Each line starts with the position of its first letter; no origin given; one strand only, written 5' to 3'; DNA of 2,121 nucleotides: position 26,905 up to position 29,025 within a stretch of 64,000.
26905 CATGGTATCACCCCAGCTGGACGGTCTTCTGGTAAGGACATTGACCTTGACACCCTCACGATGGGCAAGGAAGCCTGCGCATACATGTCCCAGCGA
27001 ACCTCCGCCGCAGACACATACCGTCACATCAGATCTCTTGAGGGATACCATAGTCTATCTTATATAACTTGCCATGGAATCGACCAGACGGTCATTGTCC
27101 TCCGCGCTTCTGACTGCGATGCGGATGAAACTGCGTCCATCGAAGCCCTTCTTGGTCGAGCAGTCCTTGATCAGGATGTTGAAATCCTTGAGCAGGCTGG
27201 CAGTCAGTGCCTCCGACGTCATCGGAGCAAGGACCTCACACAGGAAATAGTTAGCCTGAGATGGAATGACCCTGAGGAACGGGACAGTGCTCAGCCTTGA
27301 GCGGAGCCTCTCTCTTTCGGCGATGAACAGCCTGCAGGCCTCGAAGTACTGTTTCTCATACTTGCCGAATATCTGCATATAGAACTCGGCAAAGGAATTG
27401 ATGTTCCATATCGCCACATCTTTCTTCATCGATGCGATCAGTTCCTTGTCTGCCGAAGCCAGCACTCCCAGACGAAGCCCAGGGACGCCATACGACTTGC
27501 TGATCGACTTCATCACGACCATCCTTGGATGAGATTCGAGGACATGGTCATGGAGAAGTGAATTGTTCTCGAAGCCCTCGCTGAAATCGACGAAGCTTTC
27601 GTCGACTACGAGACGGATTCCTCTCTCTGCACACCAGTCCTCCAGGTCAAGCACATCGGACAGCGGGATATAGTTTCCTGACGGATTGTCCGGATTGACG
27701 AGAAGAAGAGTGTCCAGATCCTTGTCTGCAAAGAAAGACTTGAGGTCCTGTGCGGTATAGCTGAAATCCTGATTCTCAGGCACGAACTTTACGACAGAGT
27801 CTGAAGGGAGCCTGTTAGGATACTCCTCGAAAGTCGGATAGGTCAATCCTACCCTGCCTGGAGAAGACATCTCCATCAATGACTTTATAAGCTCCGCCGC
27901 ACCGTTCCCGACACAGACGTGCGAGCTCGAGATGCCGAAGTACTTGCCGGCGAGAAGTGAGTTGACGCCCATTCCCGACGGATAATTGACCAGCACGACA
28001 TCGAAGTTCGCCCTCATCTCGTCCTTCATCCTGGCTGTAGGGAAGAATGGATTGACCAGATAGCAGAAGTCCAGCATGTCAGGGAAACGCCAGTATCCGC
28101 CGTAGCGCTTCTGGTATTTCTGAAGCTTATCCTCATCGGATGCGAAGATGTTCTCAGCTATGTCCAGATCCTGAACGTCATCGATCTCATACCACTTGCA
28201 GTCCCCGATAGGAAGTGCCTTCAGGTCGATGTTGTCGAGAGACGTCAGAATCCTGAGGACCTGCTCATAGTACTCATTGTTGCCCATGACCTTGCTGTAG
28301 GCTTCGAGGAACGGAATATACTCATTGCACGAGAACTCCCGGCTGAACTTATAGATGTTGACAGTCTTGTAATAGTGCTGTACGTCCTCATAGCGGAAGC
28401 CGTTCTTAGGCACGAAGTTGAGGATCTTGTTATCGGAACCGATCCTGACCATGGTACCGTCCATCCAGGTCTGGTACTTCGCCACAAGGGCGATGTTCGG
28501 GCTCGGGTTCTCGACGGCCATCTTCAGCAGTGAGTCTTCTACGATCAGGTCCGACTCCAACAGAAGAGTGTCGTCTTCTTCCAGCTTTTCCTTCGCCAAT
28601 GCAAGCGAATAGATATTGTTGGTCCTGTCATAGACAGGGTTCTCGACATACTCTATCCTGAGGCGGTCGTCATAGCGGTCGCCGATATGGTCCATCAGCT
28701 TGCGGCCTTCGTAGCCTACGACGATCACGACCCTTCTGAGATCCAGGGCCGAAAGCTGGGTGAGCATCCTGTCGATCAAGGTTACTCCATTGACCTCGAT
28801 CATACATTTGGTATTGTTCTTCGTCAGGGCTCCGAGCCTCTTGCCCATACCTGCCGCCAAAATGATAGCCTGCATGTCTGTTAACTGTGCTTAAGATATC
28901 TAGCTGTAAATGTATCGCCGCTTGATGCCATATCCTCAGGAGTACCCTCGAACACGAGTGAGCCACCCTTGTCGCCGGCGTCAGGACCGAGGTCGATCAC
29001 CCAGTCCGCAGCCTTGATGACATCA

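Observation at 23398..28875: Compact phospho-glycan decoration module lacking any glycosyltransferase, flippase or polymerase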

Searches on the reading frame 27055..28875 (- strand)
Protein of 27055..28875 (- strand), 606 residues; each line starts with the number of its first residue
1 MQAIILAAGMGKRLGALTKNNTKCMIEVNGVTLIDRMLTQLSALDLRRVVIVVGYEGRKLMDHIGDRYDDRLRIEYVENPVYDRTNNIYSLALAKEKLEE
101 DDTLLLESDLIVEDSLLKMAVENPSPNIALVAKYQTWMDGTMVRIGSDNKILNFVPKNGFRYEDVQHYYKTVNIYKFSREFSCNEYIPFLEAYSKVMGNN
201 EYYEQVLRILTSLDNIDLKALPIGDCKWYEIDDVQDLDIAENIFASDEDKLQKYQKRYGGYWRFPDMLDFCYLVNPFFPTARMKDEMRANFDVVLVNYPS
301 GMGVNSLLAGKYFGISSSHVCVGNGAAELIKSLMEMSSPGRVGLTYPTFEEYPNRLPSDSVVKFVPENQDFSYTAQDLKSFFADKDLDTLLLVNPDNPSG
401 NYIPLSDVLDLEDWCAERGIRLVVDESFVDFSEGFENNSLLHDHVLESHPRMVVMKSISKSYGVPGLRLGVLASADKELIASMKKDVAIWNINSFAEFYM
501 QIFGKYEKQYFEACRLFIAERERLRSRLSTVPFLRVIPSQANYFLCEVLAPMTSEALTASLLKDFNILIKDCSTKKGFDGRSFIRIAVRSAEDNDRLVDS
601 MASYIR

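Call 3: search_protein_families(library=pfam, proteins=[window:27055-28875:-], max_evalue=0.01)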
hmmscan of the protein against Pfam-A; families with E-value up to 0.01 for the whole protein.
window:27055-28875:- (606 aa): 4 families
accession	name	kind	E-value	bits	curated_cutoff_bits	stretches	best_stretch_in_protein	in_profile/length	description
PF00155.27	Aminotran_1_2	-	2e-31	110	19.7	1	312-600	54-360/361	Aminotransferase class I and II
PF12804.13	NTP_transf_3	-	3.3e-12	47.3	27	1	3-123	1-110/160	MobA-like NTP transferase domain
PF00483.29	NTP_transferase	-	2.9e-11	43.9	21.2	1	3-119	2-120/245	Nucleotidyl transferase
PF01128.25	IspD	-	0.0016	18.7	27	1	1-59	1-57/221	2-C-methyl-D-erythritol 4-phosphate cytidylyltransferase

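Call 4: search_protein_families(library=ncbifam, proteins=[window:27055-28875:-], max_evalue=0.01)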
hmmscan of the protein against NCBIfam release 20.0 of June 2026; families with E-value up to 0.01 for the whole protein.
window:27055-28875:- (606 aa): 94 families (the best 25 are shown)
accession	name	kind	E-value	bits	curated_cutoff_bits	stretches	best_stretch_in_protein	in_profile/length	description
TIGR01140.1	L_thr_O3P_dcar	equivalog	2.2e-56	191.4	290.55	1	250-600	4-329/331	threonine-phosphate decarboxylase CobD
TIGR01141.1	hisC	equivalog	1.7e-37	129.1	276.55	1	275-602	30-347/349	histidinol-phosphate transaminase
NF005915.1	PRK07908.1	equivalog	3.9e-28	98.8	360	1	265-601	12-331/332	Rv2231c family histidinol phosphate aminotransferase CobC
NF003496.0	PRK05166.1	equivalog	5.9e-28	97.7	540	1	275-602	46-367/373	histidinol-phosphate transaminase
NF006225.0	PRK08354.1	equivalog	2.9e-24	86.1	288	1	254-602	4-313/318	putative aminotransferase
NF002726.0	PRK02610.1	equivalog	3.3e-24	85.5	391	1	314-605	88-369/374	histidinol-phosphate transaminase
NF002877.0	PRK03317.1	equivalog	2.5e-23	82.5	409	1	313-603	89-365/374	histidinol-phosphate transaminase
NF005021.0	PRK06425.1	equivalog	3.1e-22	79.1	353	1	267-605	18-331/335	histidinol-phosphate aminotransferase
TIGR03992.1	Arch_glmU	subfamily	4.4e-22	78.5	292.1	1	1-163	1-154/393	bifunctional sugar-1-phosphate nucleotidylyltransferase/acetyltransferase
NF002878.0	PRK03321.1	subfamily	4.4e-22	78.3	374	1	305-603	63-347/352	histidinol-phosphate transaminase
NF053748.1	bifunc_CobBC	exception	6.4e-22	77.7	950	1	265-601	480-796/797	bifunctional hydrogenobyrinic acid a,c-diamide synthase/histidinol phosphate aminotransferase CobBC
NF041313.1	UDPGP_AglF_Halo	equivalog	4.9e-20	72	400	1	1-117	1-113/234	UTP--glucose-1-phosphate uridylyltransferase AglF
NF041364.1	GntC_guanitoxin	equivalog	9.1e-19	67.6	415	1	316-601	59-350/356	guanitoxin biosynthesis PLP-dependent (S)-gamma-hydroxy-L-arginine cyclodehydratase GntC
NF005732.0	PRK07550.1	equivalog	6.1e-17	61.7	366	1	317-485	93-263/389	aminotransferase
NF004870.0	PRK06225.1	equivalog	3.1e-14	52.5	351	1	298-589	62-357/380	pyridoxal phosphate-dependent aminotransferase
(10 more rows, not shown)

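Call 6: search_solved_structures(query=window:27055-28875:-, max_evalue=0.00001, show_alignments=0)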
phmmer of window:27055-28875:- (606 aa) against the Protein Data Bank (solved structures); distinct sequences matched with E-value up to 0.00001: 35.
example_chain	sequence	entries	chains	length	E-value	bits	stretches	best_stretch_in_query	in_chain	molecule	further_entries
6oux_A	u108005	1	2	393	1.3e-42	149.6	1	267-604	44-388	Threonine phosphate decarboxylase-like enzyme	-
1lc5_A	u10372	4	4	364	1.2e-31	113.4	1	266-602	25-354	L-Threonine-O-3-Phosphate Decarboxylase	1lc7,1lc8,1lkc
3ftb_A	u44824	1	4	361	3.3e-27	98.7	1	262-598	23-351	Histidinol-phosphate aminotransferase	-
8bj1_A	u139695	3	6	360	1.1e-22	83.9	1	275-600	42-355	histidinol-phosphate aminotransferase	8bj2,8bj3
8bj4_A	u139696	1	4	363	1.1e-22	83.8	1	275-600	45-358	histidinol-phosphate aminotransferase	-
3p1t_A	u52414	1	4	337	2.2e-17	66.3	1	312-604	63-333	Putative histidinol-phosphate aminotransferase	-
3fkd_A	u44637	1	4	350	3.4e-17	65.7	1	303-604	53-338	L-threonine-O-3-phosphate decarboxylase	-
3hdo_A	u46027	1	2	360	1.4e-15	60.3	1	293-545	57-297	Histidinol-phosphate aminotransferase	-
9t0w_A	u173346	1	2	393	2.4e-15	59.6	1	315-596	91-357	Histidinol-phosphate aminotransferase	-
4r8d_A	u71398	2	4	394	2.4e-15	59.6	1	315-596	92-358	Histidinol-phosphate aminotransferase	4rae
1fg3_A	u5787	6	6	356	5.6e-14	55.1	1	310-602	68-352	HISTIDINOL PHOSPHATE AMINOTRANSFERASE | HISTIDINOL-PHOSPHATE AMINOTRANSFERASE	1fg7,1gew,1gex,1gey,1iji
3ffh_A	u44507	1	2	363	6e-14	55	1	280-598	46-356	Histidinol-phosphate aminotransferase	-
3euc_A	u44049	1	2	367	2e-12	50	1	268-603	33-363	Histidinol-phosphate aminotransferase 2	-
4r2n_A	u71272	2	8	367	2.4e-12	49.7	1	311-596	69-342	Putative phenylalanine aminotransferase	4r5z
1jyk_A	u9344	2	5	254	3.1e-11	46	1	2-101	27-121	CTP:phosphocholine Cytidylyltransferase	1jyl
6pd1_A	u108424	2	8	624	1.3e-09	40.7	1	2-245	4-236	Nucleotidyl transferase/aminotransferase, class V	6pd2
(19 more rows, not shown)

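Call 8: find_encoding_contigs(protein=window:27055-28875:-, flank=10000, max_places=6)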
Protein window:27055-28875:- (606 aa): 1 contig read that carries it; 1 place shown.
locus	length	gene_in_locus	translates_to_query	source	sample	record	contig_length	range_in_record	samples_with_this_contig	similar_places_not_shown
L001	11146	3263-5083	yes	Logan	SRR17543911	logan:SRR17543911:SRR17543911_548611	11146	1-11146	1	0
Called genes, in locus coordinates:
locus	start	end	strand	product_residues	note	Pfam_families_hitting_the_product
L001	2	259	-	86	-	?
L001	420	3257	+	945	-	PF00005:ABC_tran (faint), PF02463:SMC_N (faint), PF13191:AAA_16 (faint), PF13304:AAA_21 (faint), PF13555:AAA_29 (faint), PF20703:nSTAND1 (faint), PF17760:UvrA_inter (weak), PF17755:UvrA_DNA-bind, +1 more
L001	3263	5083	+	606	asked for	PF00483:NTP_transferase, PF12804:NTP_transf_3, PF00155:Aminotran_1_2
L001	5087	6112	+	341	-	PF02558:ApbA, PF02317:Octopine_DH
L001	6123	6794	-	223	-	PF04991:LicD (faint)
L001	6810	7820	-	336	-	PF17101:Stealth_CR1 (weak), PF11380:Stealth_CR2, PF17103:Stealth_CR4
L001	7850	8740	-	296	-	-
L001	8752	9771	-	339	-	PF16249:DUF4906 (weak)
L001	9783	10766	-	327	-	-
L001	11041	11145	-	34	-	?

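Call 10: find_homologous_proteins(query=window:27055-28875:-, max_evalue=1e-10)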
Query window:27055-28875:- (606 aa): 8000 proteins with E <= 1e-10 among 8000 candidates; the best 120 are listed.
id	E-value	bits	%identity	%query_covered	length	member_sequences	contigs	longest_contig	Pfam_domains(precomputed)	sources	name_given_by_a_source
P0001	0.0e+0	1372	100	100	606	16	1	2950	PF00483.30,PF00155.28,PF12804.14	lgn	-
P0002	0.0e+0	1041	73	100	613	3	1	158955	PF00483.30,PF00155.28,PF12804.14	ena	-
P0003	0.0e+0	1015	73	98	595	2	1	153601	PF00483.30,PF00155.28,PF12804.14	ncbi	-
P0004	0.0e+0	1015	72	100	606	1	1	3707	PF00483.30,PF00155.28,PF12804.14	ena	-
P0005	0.0e+0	1013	72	99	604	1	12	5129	PF00483.30,PF00155.28,PF12804.14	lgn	-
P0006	0.0e+0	1013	72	99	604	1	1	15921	PF00483.30,PF00155.28,PF12804.14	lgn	-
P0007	7.1e-298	1007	72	99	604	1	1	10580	PF00483.30,PF00155.28,PF12804.14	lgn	-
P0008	2.5e-296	1002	72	99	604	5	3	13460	PF00483.30,PF00155.28,PF12804.14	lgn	-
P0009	5.2e-296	1001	70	100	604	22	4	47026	PF00483.30,PF00155.28,PF20202.5,PF12804.14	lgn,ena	-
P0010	1.3e-294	997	71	100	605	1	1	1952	PF00483.30,PF00155.28,PF12804.14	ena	-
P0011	2.8e-294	996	72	98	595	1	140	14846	PF00155.28,PF12804.14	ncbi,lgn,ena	-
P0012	8.1e-294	994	71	98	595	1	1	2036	PF00155.28,PF12804.14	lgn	-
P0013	1.6e-293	993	70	99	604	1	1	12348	PF00483.30,PF00155.28,PF12804.14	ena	-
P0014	4.0e-293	992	70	100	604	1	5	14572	PF00483.30,PF00155.28,PF12804.14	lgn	-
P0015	2.2e-292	989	71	100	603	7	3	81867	PF00483.30,PF00155.28,PF12804.14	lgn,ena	-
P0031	3.7e-286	969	70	100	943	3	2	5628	PF00483.30,PF02317.24,PF00155.28,PF02558.23,PF03807.24,PF12804.14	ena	-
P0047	8.4e-285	964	69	100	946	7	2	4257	PF00483.30,PF02317.24,PF00155.28,PF02558.23,PF03807.24,PF12804.14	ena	-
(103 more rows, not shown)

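Call 11: find_related_loci(query=window:27055-28875:-, collection=genome_contigs, flank=10000)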
Query window:27055-28875:- (606 aa) in genome_contigs; peptide patterns used: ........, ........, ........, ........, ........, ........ (x = any residue, [..] = any of these).
328 stretches matched a pattern; 304 encode a relative of the query (tblastn E <= 1e-3); the best 80 are kept; 80 distinct loci.
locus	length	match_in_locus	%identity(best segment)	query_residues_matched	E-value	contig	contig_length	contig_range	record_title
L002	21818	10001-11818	95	1-606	0e+0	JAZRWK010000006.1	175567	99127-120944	MAG: Candidatus Cryptobacteroides sp. isolate T1900044952_TA20190005.MAGScoT_cleanbin_000006 SGB_3700_k141_1910699, whol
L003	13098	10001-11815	70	1-603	0e+0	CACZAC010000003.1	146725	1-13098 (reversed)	MAG: uncultured Bacteroidales bacterium isolate RUG12435 genome assembly, contig: RUG12435_asm_3, whole genome shotgun s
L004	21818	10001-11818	69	1-604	0e+0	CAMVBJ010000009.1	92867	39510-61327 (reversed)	MAG TPA_asm: uncultured Prevotellaceae bacterium isolate SRR8387716_bin.1_metaWRAP_v1.3_MAG genome assembly, contig: ERZ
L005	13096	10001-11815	69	1-603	0e+0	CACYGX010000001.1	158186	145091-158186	MAG: uncultured Bacteroidales bacterium isolate RUG11934 genome assembly, contig: RUG11934_asm_1, whole genome shotgun s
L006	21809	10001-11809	68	1-601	0e+0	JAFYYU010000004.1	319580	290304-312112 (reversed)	MAG: Muribaculaceae bacterium isolate RGIG7545 Water_buffalos_Omasum-1__c54, whole genome shotgun sequence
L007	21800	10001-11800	69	1-601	0e+0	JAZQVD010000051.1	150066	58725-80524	MAG: Alloprevotella sp. isolate T1900045172_TC20190168.MAGScoT_cleanbin_000001 SGB_5196_k141_1273952, whole genome shotg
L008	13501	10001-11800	69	1-601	0e+0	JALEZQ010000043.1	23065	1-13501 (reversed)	MAG: Bacteroidales bacterium isolate SUG481 k141_279687, whole genome shotgun sequence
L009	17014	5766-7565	69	1-601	0e+0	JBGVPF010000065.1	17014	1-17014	MAG: Alloprevotella sp. isolate fecal_MAG_194 fecal_MAG_194_contig_0065, whole genome shotgun sequence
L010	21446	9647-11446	69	1-601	0e+0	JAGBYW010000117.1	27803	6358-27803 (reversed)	MAG: Bacteroidaceae bacterium isolate RGIG9572 Yak_Colon-4__c510211, whole genome shotgun sequence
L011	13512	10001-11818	68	1-604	0e+0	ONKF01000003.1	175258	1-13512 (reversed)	uncultured Prevotellaceae bacterium isolate RUG379 genome assembly, contig: scaffold_56, whole genome shotgun sequence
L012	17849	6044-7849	68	1-603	0e+0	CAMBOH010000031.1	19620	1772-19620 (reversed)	MAG: uncultured bacterium isolate SRR17382104_bin.59_metaWRAP_v1.3_MAG genome assembly, contig: ERZ10544615.1665, whole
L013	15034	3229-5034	68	1-603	0e+0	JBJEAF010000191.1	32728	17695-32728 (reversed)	MAG: Alloprevotella sp. isolate PUUB23_bin.024 NODE_552_length_32728_cov_27.098399, whole genome shotgun sequence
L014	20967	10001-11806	68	1-603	0e+0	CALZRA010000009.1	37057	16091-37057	MAG: uncultured Bacteroidales bacterium isolate SRR5976186_bin.3_metaWRAP_v1.3_MAG genome assembly, contig: ERZ8810629.1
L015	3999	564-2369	68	1-603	0e+0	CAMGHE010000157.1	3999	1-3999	MAG: uncultured Bacteroidales bacterium isolate SRR11551369_bin.20_metaWRAP_v1.3_MAG genome assembly, contig: ERZ1147397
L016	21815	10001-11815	68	1-603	0e+0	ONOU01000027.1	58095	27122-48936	uncultured Prevotellaceae bacterium isolate RUG497 genome assembly, contig: scaffold_810, whole genome shotgun sequence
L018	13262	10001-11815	67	1-603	0e+0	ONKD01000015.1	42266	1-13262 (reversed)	uncultured Prevotellaceae bacterium isolate RUG373 genome assembly, contig: scaffold_286, whole genome shotgun sequence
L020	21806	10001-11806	68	1-603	0e+0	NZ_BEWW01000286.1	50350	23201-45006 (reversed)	Prevotella sp. MGM2 Contig286, whole genome shotgun sequence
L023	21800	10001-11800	70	1-601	0e+0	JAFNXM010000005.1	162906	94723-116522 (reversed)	MAG: Bacteroidaceae bacterium isolate RGIG212 Dairy_cattle_Cecum-5__c134387, whole genome shotgun sequence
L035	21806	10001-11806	68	1-603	0e+0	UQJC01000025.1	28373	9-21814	uncultured Prevotella sp. isolate UMGS333 genome assembly, contig: NODE_128_length_28373_cov_5.853521, whole genome shot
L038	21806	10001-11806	67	1-603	0e+0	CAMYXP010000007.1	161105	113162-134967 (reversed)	MAG TPA_asm: uncultured Bacteroidales bacterium isolate SRR10912533_bin.30_metaWRAP_v1.3_MAG genome assembly, contig: ER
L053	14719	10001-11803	66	1-601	0e+0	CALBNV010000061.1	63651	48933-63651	MAG TPA_asm: uncultured Bacteroidales bacterium isolate SRR6425756_bin.24_CONCOCT_v1.1_MAG genome assembly, contig: ERZ1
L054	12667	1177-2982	66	1-603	0e+0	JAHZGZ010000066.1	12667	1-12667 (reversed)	MAG: Bacteroidales bacterium isolate HRGM_Genome_3181 HRGM_Genome_3181_66, whole genome shotgun sequence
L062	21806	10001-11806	64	1-603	0e+0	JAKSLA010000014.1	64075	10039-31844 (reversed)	MAG: Paludibacteraceae bacterium isolate Horse_feces87 MAG087_14, whole genome shotgun sequence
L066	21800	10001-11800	66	1-601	0e+0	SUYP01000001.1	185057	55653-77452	MAG: Bacteroidales bacterium isolate SIG153 NODE_246_length_185057_cov_13.487325, whole genome shotgun sequence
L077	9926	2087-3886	62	1-601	0e+0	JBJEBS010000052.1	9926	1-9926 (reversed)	MAG: Candidatus Cryptobacteroides sp. isolate LOHA03_bin.020 NODE_2657_length_9926_cov_7.790193, whole genome shotgun se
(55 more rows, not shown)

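Call 15: search_protein_families(library=pfam, proteins=[L003:9171-9980:+, L020:11838-12785:+, L003:6064-7518:+, L066:9033-9989:+, L003:4583-5530:+, L035:8372-9937:+, L062:604-1296:+, L053:8957-9961:+, L003:3534-4415:-, L003:2856-3452:-], max_evalue=0.001)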
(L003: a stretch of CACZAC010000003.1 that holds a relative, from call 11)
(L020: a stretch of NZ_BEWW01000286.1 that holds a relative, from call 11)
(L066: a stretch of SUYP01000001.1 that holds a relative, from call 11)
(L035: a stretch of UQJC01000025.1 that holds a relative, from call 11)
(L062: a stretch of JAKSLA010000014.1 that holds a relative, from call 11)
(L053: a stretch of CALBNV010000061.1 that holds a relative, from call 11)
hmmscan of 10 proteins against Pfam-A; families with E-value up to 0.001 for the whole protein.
L003:9171-9980:+ (269 aa): 1 family
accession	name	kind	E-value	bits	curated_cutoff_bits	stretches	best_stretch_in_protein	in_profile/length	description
PF04991.19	LicD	-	9.3e-44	150.6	22.6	2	41-155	1-114/227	LicD family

L020:11838-12785:+ (315 aa): 1 family
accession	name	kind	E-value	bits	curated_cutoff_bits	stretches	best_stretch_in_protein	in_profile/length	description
PF02423.21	OCD_Mu_crystall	-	4.9e-23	82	24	1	19-297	20-310/314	Ornithine cyclodeaminase/mu-crystallin family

L003:6064-7518:+ (484 aa): 2 families
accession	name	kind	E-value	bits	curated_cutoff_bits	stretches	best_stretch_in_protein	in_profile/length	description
PF13440.11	Polysacc_synt_3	-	2.1e-78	264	23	1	39-330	2-293/293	Polysaccharide biosynthesis protein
PF01943.22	Polysacc_synt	-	1.4e-36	126.8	28.2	1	15-280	2-273/274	Polysaccharide biosynthesis protein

L066:9033-9989:+ (318 aa): 3 families
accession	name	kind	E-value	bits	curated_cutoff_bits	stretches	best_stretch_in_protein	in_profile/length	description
PF00535.33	Glycos_transf_2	-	4.8e-24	85.6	23.3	1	8-142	1-131/168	Glycosyl transferase family 2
PF10111.15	Glyco_tranf_2_2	-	2.4e-07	31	27.3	1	25-112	17-104/276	Glycosyltransferase like family 2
PF13641.12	Glyco_tranf_2_3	-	7.1e-05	23.4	27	1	7-114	3-111/230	Glycosyltransferase like family 2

L003:4583-5530:+ (315 aa): 1 family
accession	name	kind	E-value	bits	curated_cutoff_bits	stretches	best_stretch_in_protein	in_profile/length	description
PF00535.33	Glycos_transf_2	-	1.2e-25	90.8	23.3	1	8-174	2-164/168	Glycosyl transferase family 2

L035:8372-9937:+ (521 aa): 4 families
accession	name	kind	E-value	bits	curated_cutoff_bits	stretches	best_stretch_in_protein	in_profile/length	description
PF01128.25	IspD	-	8.1e-51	173.3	27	1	5-222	2-214/221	2-C-methyl-D-erythritol 4-phosphate cytidylyltransferase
PF04991.19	LicD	-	3.3e-41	142.3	22.6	1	283-496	1-227/227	LicD family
PF12804.13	NTP_transf_3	-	9.1e-14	52.4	27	1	6-129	1-116/160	MobA-like NTP transferase domain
PF00483.29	NTP_transferase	-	0.00078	19.5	21.2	0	6-64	2-63/245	Nucleotidyl transferase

L062:604-1296:+ (230 aa): 0 families

L053:8957-9961:+ (334 aa): 1 family
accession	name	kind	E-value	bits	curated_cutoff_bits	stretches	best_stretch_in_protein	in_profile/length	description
PF00535.33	Glycos_transf_2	-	0.0007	20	23.3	0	30-166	2-128/168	Glycosyl transferase family 2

L003:3534-4415:- (293 aa): 2 families
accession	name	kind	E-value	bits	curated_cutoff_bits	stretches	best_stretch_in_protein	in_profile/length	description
PF03755.18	YicC-like_N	-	1.9e-38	132.7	25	1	2-157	1-155/156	Endoribonuclease YicC-like, N-terminal region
PF08340.16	YicC-like_C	-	3.2e-35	121.3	27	1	180-292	7-119/120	Endoribonuclease YicC-like, C-terminal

L003:2856-3452:- (198 aa): 1 family
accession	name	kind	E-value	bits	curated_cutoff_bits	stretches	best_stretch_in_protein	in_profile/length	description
PF00625.27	Guanylate_kin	-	3.4e-47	160.9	25.2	1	4-185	2-180/182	Guanylate kinase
